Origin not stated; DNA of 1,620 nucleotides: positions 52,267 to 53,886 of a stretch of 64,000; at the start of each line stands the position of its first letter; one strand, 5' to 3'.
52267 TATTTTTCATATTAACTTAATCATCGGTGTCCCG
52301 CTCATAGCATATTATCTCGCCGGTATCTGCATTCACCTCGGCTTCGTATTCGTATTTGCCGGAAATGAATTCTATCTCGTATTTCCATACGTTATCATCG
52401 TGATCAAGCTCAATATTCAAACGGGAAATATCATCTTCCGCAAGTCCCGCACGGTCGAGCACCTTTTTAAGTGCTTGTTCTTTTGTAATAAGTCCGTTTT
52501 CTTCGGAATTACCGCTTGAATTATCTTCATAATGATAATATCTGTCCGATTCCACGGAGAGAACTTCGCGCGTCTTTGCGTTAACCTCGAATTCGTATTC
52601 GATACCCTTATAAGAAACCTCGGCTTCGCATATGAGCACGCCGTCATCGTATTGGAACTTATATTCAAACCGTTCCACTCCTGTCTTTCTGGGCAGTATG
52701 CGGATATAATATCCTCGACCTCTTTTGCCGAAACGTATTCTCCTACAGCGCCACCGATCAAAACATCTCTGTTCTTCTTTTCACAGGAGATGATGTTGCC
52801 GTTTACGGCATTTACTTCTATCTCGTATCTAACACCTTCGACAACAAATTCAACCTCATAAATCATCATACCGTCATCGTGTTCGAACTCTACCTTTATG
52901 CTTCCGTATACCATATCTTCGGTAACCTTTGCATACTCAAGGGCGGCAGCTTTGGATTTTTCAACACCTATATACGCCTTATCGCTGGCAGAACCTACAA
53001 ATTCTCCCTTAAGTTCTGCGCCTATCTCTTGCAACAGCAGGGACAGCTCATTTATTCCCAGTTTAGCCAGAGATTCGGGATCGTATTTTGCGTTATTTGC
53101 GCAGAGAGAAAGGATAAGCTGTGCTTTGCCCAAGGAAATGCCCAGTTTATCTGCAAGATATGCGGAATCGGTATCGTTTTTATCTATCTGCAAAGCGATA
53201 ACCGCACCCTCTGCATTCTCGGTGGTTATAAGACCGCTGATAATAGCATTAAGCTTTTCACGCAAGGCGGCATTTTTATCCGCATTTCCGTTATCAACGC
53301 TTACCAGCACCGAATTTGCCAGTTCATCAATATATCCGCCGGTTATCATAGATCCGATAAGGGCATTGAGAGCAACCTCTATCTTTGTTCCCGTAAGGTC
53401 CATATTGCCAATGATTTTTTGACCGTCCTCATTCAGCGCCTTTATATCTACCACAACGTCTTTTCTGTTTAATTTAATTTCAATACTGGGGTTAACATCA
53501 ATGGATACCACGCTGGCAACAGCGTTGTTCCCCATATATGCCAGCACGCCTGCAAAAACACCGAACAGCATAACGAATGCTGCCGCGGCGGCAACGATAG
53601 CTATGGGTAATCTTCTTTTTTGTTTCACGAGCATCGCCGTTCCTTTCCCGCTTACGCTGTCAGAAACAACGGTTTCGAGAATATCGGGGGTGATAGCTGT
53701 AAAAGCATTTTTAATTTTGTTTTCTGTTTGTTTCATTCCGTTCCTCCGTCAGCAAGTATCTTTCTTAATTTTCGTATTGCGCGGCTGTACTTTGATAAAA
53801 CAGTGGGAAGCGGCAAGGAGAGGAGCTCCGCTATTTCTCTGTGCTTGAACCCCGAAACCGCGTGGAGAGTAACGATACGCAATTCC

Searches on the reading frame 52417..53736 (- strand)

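Call 82: search_protein_families(library=pfam, proteins=[window:52417-53736:-], max_evalue=0.0001)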
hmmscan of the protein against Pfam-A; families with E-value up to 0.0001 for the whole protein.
window:52417-53736:- (439 aa): 2 families
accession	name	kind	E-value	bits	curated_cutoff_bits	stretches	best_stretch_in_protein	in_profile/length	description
PF23750.1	RsgI_M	-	1.6e-28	100.4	25.3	1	75-209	2-132/133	Anti-sigma factor RsgI-like central domain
PF03413.25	PepSY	-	2.3e-05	25.1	24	1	278-317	18-58/60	Peptidase propeptide and YPEB domain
